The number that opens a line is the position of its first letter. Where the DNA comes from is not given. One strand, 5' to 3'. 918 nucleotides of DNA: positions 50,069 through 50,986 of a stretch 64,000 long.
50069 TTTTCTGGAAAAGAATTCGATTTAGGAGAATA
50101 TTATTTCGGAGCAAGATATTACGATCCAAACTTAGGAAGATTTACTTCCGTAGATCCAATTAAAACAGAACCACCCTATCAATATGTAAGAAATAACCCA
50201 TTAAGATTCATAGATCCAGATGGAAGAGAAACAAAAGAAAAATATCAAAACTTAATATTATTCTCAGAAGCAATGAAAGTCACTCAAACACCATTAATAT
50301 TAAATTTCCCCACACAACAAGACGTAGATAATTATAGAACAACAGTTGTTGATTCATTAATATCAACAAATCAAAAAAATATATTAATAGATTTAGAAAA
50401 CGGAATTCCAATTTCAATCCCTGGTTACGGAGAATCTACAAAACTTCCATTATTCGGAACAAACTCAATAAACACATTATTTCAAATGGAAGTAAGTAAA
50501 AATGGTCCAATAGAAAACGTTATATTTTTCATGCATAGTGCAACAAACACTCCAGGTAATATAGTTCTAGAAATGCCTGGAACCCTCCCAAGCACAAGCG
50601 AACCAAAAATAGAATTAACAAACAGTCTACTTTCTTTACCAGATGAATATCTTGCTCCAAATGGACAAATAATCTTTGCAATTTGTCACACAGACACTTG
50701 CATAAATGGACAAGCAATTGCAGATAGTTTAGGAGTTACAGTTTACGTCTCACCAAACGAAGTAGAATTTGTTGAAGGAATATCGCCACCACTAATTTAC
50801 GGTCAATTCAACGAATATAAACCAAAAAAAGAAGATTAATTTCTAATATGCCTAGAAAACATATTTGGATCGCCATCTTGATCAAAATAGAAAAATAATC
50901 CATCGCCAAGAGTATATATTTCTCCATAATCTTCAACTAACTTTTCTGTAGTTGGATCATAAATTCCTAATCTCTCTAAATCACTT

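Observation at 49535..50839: RHS-core protein B: unknown C-terminal domain and divergent arrangement with a TrmB-family regulator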

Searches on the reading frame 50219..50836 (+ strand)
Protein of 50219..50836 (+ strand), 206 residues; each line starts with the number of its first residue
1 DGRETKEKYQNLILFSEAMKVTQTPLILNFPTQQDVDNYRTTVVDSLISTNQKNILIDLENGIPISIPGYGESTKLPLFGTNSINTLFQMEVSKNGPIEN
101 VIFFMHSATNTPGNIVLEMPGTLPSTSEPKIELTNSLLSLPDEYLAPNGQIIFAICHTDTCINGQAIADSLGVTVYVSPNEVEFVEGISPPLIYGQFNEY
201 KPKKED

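Call 10: find_homologous_proteins(query=window:50228-50836:+, max_evalue=0.01)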
Query seq(203 aa): 57 candidates shared short words with the query, none scored E <= 0.01.
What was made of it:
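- Tried and rejected: The word-indexed homologue search with the C-terminal domain alone found nothing (call 10).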

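Call 17: search_protein_representatives(protein=window:50219-50836:+)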
Query: 206 residues. Proteins with E-value up to 0.001 (for the whole library): 8; up to 1e-10: 3; up to 1e-30: 3. The best 8 are listed.
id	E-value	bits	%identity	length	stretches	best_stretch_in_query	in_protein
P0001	1.6e-130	448.8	100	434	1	1-206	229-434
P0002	4.3e-47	176.6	46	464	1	3-205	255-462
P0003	2.4e-33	131.7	41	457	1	8-204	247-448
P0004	4.6e-10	55.7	29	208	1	27-203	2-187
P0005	3.2e-07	46.4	33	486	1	26-201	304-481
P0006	1.6e-06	44.1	39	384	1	130-204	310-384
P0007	9.9e-05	38.3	28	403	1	7-206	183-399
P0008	1.2e-04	38.0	30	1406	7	88-132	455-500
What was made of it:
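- Tried and rejected: The exhaustive HMMER search was needed (call 17).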

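Call 22: search_solved_structures(query=A1, max_evalue=10)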
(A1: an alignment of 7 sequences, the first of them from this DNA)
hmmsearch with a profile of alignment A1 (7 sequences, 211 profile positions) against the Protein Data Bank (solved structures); distinct sequences matched with E-value up to 10: 1.
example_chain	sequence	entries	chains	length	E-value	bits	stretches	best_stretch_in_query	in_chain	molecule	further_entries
8eaw_a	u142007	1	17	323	0.23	14.1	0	25-96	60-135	Capsid protein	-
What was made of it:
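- On Clan CD (caspase-like) cysteine peptidase, C80/Tox-Caspase type: There was none in the PDB profile search either (call 22).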

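Call 23: search_protein_families(library=pfam, alignment_id=A1, max_evalue=10)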
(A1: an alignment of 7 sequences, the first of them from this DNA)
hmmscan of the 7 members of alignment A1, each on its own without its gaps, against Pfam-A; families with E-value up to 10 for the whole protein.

A. member 1, seq(204 aa): 1 family
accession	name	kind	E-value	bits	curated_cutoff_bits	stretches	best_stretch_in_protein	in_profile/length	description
PF06324.16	Pigment_DH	-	0.18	12.3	20.3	1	130-140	3-13/18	Pigment-dispersing hormone (PDH)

B. families by the number of members that match (of 7 scanned): 2 families
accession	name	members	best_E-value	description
PF01177.27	Asp_Glu_race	1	0.008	Asp/Glu/Hydantoin racemase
PF06324.16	Pigment_DH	1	0.18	Pigment-dispersing hormone (PDH)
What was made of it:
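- On Clan CD (caspase-like) cysteine peptidase, C80/Tox-Caspase type: No such hit for any of 7 members at E<=10 (call 23).
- No clan CD profile in Pfam matches any family member, even at E<=10 (call 23). There are no sequence-profile hits (calls 22, 23).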

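Call 24: find_encoding_contigs(protein=P0001, flank=3000, max_places=4)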
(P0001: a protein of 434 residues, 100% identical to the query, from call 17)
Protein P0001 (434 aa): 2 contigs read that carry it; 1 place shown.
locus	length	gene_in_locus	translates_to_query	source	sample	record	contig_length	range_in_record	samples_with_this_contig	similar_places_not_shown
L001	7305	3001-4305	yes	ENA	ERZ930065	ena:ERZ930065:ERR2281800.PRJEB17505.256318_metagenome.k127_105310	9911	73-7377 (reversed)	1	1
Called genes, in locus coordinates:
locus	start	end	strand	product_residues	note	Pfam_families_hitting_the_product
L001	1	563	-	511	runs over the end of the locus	PF01409:tRNA-synt_2d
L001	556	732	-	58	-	-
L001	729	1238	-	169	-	-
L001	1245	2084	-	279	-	-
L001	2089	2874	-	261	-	PF01978:TrmB, PF11495:TrmB_EBD_N (weak)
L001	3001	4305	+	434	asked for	-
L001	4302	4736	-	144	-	-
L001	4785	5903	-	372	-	PF00579:tRNA-synt_1b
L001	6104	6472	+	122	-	-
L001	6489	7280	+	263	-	PF06550:SPP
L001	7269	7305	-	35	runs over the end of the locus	?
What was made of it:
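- Checked: The same 434-aa product was called independently on a metagenome contig (call 24) and is present in the protein library (P0001, call 17).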

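Call 25: find_encoding_contigs(protein=P0002, flank=6000, max_places=4)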
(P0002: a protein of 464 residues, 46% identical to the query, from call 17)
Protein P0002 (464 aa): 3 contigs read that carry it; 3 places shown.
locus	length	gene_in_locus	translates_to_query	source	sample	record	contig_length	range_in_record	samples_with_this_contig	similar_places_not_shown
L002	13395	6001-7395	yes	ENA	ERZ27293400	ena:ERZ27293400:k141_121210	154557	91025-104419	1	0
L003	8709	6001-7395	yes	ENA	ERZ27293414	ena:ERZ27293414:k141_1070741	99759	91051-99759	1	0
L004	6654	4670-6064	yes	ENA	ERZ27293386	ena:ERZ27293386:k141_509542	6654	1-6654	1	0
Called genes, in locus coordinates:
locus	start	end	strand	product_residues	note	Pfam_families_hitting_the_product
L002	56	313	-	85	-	PF01866:Diphthamide_syn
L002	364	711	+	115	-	-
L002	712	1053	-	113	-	-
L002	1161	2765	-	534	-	PF03483:B3_4, PF03484:B5, PF17759:tRNA_synthFbeta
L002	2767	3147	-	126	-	-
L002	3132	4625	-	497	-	PF10771:DUF2582 (faint), PF01409:tRNA-synt_2d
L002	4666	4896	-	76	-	-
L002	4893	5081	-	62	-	-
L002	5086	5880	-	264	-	PF01978:TrmB, PF11495:TrmB_EBD_N (weak)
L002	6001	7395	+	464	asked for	-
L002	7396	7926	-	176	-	-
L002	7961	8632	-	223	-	-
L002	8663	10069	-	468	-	-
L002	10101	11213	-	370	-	PF00579:tRNA-synt_1b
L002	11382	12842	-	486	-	PF01336:tRNA_anti-codon, PF00152:tRNA-synt_2, PF01409:tRNA-synt_2d (faint)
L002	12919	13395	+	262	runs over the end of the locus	PF06550:SPP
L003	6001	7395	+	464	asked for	-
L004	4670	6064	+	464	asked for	-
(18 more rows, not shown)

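Call 26: predict_structure(alignment_id=A1)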
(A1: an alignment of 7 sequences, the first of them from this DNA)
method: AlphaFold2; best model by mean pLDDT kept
length: 204 residues; sequences in the alignment: 7
mean_pLDDT: 80.5   pTM: 0.81
mean pLDDT of the five models: 80.5, 77.6, 75.3, 73.5, 58.3
residues with pLDDT >= 90: 80; 70-90: 85; 50-70: 28; < 50: 11
segments of 3 or more residues with pLDDT < 50: 1-3, 116-122
pLDDT, mean of each block of 10 residues (from residue 1): 66 81 91 90 74 74 82 83 91 91 65 47 62 89 92 77 93 90 83 94 67
secondary structure, 60 per line:
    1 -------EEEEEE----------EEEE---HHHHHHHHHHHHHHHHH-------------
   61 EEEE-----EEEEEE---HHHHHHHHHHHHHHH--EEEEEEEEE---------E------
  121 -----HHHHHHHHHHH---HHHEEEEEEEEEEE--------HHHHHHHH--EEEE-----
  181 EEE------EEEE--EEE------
elements in order: E8-13 E24-27 H31-47 E61-64 E70-75 H79-93 E96-104 H126-136 E143-153 H162-169 E172-175 E181-183 E190-193 E196-198
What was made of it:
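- On Clan CD (caspase-like) cysteine peptidase, C80/Tox-Caspase type: They follow strands E96-104 and E143-153 of the model (call 26).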

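Call 31: fold_search(model_id=the predicted structure, library=pdb)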
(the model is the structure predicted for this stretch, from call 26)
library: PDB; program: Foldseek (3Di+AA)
matches with E <= 10: 1843; with E <= 0.001: 0
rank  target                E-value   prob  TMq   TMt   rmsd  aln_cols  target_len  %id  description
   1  3ksu_B                2.6e-03  0.98  0.32  0.29  11.3       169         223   12  Crystal structure of short-chain dehydrogenase from oenococcus oeni psu-1 (released 2009-12-01)
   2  3ksu_A                5.3e-03  0.90  0.29  0.26  12.0       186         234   12  Crystal structure of short-chain dehydrogenase from oenococcus oeni psu-1 (released 2009-12-01)
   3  4dml_D                6.3e-03  0.80  0.32  0.29  11.2       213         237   11  3-oxoacyl-[acyl-carrier-protein] reductase from Synechococcus elongatus PCC 7942 (released 2012-02-22)
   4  3qwh_C                8.5e-03  0.82  0.33  0.28  11.3       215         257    8  Crystal structure of the 17beta-hydroxysteroid dehydrogenase from Cochliobolus lunatus in complex with NADPH and kaemp (released 2012-03-21)
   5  8hjw_A                8.5e-03  0.72  0.28  0.07  11.3       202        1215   13  Bi-functional malonyl-CoA reductuase from Chloroflexus aurantiacus (released 2023-08-30)
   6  8aew_A                8.5e-03  0.51  0.23  0.11  12.9       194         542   13  Malonyl-CoA reductase from Chloroflexus aurantiacus - N-terminal Apo (released 2023-04-05)
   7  3o38_A                1.0e-02  0.72  0.29  0.25  11.6       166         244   13  Crystal structure of a short chain dehydrogenase from Mycobacterium smegmatis (released 2010-08-11)
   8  8ix9_C                1.0e-02  0.69  0.28  0.20  10.3       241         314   10  Pseudomoans Aerugiona Wildtype Ketopantoate Reductase with NADPH (released 2024-04-03)
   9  3o38_B                1.1e-02  0.75  0.30  0.26  11.5       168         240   13  Crystal structure of a short chain dehydrogenase from Mycobacterium smegmatis (released 2010-08-11)
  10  3ucx                  1.2e-02  0.54  0.27  0.22  13.0       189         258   10  The structure of a Short chain dehydrogenase from Mycobacterium smegmatis (released 2011-11-09)
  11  1yxm_A                1.4e-02  0.75  0.33  0.24  11.1       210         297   10  Crystal structure of peroxisomal trans 2-enoyl CoA reductase (released 2005-03-15)
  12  6uhx_A                1.6e-02  0.63  0.29  0.24  12.5       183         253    9  Crystal structure of YIR035C short chain dehydrogenases/reductase from Saccharomyces cerevisiae (released 2020-08-05)
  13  4cv1_H                1.6e-02  0.60  0.30  0.25  10.5       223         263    9  Crystal structure of S. aureus FabI in complex with NADPH and CG400549 (released 2014-04-16)
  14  3oif_B                1.7e-02  0.54  0.27  0.24  11.3       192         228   14  Crystal Structure of Enoyl-ACP Reductases I (FabI) from B. subtilis (complex with NAD and TCL) (released 2011-01-05)
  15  5thk_B                2.0e-02  0.72  0.28  0.24  11.1       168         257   10  Crystal Structure of a Putative Dehydrogenase from Burkholderia cenocepacia with bound NADP (released 2016-10-12)
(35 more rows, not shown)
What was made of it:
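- Foldseek on model 1 gave Tce1 (TM 0.39/0.43) and TcdB CPD 3PEE (call 31). The top Foldseek hits for model 1 are Rossmann-type dehydrogenases with TM of about 0.3 (call 31).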

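Call 32: find_encoding_contigs(protein=P0003, flank=6000, max_places=3)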
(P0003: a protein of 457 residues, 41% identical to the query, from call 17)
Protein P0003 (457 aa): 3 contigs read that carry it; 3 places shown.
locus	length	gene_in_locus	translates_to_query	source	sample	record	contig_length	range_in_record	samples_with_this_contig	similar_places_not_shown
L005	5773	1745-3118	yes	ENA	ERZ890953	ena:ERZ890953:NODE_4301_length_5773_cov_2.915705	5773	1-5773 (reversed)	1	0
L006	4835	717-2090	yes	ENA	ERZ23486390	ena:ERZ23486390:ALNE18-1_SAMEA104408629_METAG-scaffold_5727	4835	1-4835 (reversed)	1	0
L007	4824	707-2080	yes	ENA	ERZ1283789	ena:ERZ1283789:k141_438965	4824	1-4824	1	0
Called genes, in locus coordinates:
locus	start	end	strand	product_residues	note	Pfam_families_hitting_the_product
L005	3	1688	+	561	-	?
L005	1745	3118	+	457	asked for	-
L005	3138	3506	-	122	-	-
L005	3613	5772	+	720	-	?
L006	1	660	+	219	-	?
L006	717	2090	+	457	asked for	-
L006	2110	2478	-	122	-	-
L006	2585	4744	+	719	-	-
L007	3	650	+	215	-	?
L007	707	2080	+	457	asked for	-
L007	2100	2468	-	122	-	-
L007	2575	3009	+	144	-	-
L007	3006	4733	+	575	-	-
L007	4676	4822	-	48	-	?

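Call 35: find_encoding_contigs(protein=P0005, flank=5000, max_places=3)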
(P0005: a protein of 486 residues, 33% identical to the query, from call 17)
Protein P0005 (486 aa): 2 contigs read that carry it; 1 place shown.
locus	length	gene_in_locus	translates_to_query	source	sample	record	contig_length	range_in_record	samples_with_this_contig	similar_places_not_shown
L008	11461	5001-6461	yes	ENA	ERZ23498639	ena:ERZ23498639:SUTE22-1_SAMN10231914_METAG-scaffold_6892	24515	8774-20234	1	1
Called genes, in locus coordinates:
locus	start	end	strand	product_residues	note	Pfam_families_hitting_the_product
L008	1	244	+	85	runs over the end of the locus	PF01541:GIY-YIG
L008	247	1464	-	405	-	PF01595:CNNM, PF00571:CBS (weak), PF03471:CorC_HlyC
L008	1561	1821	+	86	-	-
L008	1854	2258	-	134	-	-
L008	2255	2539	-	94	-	-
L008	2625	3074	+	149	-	PF00293:NUDIX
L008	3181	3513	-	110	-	-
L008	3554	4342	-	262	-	-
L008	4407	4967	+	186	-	PF00398:RrnaAD (weak), PF13649:Methyltransf_25 (weak)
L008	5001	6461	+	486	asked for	-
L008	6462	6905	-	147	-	-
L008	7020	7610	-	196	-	PF01121:CoaE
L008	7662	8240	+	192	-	PF13302:Acetyltransf_3, PF13420:Acetyltransf_4, PF00583:Acetyltransf_1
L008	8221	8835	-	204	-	PF00406:ADK, PF13207:AAA_17, PF13238:AAA_18, PF05191:ADK_lid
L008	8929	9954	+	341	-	PF08545:ACP_syn_III, PF08541:ACP_syn_III_C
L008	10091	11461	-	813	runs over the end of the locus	PF00133:tRNA-synt_1, PF01406:tRNA-synt_1e (faint), PF09334:tRNA-synt_1g, PF13603:tRNA-synt_1_2, PF00133:tRNA-synt_1, PF09334:tRNA-synt_1g (weak), PF08264:Anticodon_1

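Call 36: find_encoding_contigs(protein=P0006, flank=5000, max_places=3)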
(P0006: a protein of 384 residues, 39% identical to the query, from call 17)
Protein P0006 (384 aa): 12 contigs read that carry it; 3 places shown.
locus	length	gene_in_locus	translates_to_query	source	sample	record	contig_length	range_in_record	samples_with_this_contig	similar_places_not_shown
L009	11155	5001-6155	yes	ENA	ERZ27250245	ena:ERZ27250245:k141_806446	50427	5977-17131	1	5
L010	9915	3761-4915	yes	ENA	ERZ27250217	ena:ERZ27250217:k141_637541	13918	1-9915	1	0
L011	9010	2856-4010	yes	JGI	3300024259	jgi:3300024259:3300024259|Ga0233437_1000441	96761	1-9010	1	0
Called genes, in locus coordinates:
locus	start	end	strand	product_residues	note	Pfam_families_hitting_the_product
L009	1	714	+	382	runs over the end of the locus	PF00152:tRNA-synt_2 (weak), PF01409:tRNA-synt_2d, PF13393:tRNA-synt_His, PF00587:tRNA-synt_2b, PF03129:HGTP_anticodon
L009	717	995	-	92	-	-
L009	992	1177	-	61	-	-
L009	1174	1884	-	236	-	PF02616:SMC_ScpA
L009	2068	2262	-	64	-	PF01599:Ribosomal_S27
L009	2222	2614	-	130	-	PF01282:Ribosomal_S24e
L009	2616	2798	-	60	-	PF06093:Spt4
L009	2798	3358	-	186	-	PF03876:SHS2_Rpb7-N, PF00575:S1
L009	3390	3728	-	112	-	PF18477:PIN_9, PF02639:DUF188 (weak)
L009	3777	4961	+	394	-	-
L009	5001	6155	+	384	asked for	-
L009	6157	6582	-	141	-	-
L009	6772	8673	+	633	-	PF02518:HATPase_c, PF00204:DNA_gyraseB, PF01751:Toprim, PF00986:DNA_gyraseB_C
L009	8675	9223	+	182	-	PF00702:Hydrolase, PF13419:HAD_2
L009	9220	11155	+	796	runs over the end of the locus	PF00521:DNA_topoisoIV, PF03989:DNA_gyraseA_C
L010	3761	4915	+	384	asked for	-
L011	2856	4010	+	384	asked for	-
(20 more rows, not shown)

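Call 37: find_encoding_contigs(protein=P0007, flank=5000, max_places=3)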
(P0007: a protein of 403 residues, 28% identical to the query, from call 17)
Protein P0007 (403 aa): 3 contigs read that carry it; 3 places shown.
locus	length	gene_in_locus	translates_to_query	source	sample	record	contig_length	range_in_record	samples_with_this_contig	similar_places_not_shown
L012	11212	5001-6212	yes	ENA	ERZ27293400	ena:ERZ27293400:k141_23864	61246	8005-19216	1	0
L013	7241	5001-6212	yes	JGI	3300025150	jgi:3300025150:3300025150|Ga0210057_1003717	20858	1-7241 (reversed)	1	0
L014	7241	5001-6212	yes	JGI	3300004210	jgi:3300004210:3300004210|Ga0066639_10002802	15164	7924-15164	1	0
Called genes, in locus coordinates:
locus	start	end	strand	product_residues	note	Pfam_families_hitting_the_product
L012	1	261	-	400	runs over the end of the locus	PF11617:Cu-binding_MopE (faint)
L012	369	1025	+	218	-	PF00730:HhH-GPD, PF00633:HHH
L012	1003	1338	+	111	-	-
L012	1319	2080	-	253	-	PF01026:TatD_DNase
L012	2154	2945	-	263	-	PF05362:Lon_C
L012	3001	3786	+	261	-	PF01048:PNP_UDP_1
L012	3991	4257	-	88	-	PF05016:ParE_toxin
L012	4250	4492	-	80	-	-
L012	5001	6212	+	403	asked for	PF25023:TEN_YD-shell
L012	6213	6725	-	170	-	-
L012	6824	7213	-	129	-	-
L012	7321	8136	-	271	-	PF01944:SpoIIM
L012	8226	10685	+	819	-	PF02463:SMC_N, PF13175:AAA_15, PF13476:AAA_23, PF06470:SMC_hinge, PF13304:AAA_21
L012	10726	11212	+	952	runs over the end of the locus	PF13385:Laminin_G_3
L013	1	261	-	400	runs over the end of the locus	PF11617:Cu-binding_MopE (faint)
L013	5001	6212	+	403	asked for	PF25023:TEN_YD-shell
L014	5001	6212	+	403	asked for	PF25023:TEN_YD-shell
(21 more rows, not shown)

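Call 38: find_encoding_contigs(protein=P0004, flank=5000, max_places=3)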
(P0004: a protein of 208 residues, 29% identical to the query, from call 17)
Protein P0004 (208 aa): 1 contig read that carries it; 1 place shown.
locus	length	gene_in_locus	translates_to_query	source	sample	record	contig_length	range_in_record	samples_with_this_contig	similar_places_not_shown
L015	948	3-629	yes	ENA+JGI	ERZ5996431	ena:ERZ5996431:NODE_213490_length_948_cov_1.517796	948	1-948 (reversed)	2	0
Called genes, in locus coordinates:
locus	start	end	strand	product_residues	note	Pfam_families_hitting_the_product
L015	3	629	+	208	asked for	?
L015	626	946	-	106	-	?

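Call 45: find_homologous_proteins(query=A1, max_evalue=0.01)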
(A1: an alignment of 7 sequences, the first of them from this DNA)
Query A1 (7 sequences) (204 aa, profile of the alignment): 6 proteins with E <= 0.01 among 2395 candidates.
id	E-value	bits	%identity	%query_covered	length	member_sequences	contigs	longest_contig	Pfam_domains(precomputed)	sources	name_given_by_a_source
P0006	9.4e-72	259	32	54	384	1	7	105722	-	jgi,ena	jgi:RHS repeat-associated protein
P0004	6.2e-62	227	27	87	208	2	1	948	-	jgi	-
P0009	1.8e-60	222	32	53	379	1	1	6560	-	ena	-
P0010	1.4e-58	216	32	53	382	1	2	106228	-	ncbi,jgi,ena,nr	ncbi:RHS repeat-associated core domain-containing protein [archaeon]|jgi:RHS repeat-associated prote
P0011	1.4e-58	216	32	53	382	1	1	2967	-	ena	-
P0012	5.1e-53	198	28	54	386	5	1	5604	-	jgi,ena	-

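Call 46: find_related_loci(query=P0001, collection=genome_contigs, flank=4000)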
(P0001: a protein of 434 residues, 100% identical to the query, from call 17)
Query P0001 (434 aa) in genome_contigs; peptide patterns used: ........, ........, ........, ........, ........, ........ (x = any residue, [..] = any of these).
53 stretches matched a pattern; 2 encode a relative of the query (tblastn E <= 1e-3); 2 distinct loci.
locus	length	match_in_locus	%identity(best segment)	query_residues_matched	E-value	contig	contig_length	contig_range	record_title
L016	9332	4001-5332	63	1-433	2e-175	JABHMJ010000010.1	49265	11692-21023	MAG: Candidatus Woesearchaeota archaeon isolate SI037S2_bin65 k141_164245, whole genome shotgun sequence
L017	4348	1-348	100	319-434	1e-72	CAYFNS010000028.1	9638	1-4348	MAG TPA_asm: Candidatus Woesearchaeota archaeon isolate ERP019367_co2_146 genome assembly, contig: NODE_4355_length_9638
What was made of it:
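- Closest known: Bacterial Rhs / YD-repeat polymorphic toxins. Different: The host is an archaeon (call 46).
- The genome is a Woesearchaeota MAG (call 46).
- Tried and rejected: It was rerun with the single protein (call 46).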

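Call 92: find_encoding_contigs(protein=P0012, flank=3000, max_places=2)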
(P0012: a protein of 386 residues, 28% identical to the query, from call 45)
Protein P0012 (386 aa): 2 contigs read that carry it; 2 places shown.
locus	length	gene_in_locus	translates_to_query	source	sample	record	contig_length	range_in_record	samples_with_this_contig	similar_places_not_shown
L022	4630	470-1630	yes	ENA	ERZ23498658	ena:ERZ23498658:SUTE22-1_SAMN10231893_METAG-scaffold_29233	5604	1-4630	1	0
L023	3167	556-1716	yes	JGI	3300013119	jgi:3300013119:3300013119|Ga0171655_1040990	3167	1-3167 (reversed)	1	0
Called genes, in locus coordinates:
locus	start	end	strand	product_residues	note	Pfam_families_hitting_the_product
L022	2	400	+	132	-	?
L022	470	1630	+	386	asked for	-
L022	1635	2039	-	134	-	-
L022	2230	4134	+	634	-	PF02518:HATPase_c, PF00204:DNA_gyraseB, PF01751:Toprim, PF00986:DNA_gyraseB_C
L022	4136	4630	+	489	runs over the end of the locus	?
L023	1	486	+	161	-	?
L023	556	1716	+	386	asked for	-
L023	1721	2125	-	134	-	-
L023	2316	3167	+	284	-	?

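Call 93: find_encoding_contigs(protein=P0010, flank=3000, max_places=2)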
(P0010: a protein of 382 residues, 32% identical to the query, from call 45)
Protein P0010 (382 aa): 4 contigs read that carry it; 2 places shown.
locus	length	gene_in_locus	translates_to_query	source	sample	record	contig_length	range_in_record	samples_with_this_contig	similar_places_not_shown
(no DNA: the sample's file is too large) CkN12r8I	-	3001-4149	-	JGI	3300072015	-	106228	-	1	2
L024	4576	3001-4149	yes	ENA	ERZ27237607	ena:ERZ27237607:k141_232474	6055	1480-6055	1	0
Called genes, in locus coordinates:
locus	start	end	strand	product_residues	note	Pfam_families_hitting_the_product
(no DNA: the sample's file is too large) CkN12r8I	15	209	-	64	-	PF01599:Ribosomal_S27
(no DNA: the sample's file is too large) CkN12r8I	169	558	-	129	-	PF01282:Ribosomal_S24e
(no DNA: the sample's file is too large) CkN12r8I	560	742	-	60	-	PF06093:Spt4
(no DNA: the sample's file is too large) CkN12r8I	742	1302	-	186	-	PF03876:SHS2_Rpb7-N, PF00575:S1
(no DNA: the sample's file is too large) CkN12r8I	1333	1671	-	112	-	PF18477:PIN_9, PF02639:DUF188 (weak)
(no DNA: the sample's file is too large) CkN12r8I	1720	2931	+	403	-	-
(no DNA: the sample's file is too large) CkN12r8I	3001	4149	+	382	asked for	-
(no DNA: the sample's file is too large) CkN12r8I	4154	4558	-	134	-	-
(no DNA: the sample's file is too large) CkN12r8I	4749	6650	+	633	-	PF02518:HATPase_c, PF00204:DNA_gyraseB, PF01751:Toprim, PF00986:DNA_gyraseB_C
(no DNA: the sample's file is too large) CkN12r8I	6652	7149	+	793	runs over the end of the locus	PF00521:DNA_topoisoIV, PF03989:DNA_gyraseA_C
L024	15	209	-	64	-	PF01599:Ribosomal_S27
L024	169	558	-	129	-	PF01282:Ribosomal_S24e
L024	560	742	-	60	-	PF06093:Spt4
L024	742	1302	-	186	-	PF03876:SHS2_Rpb7-N, PF00575:S1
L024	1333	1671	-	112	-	PF18477:PIN_9, PF02639:DUF188 (weak)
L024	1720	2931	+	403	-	-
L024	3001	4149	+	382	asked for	-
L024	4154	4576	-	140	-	?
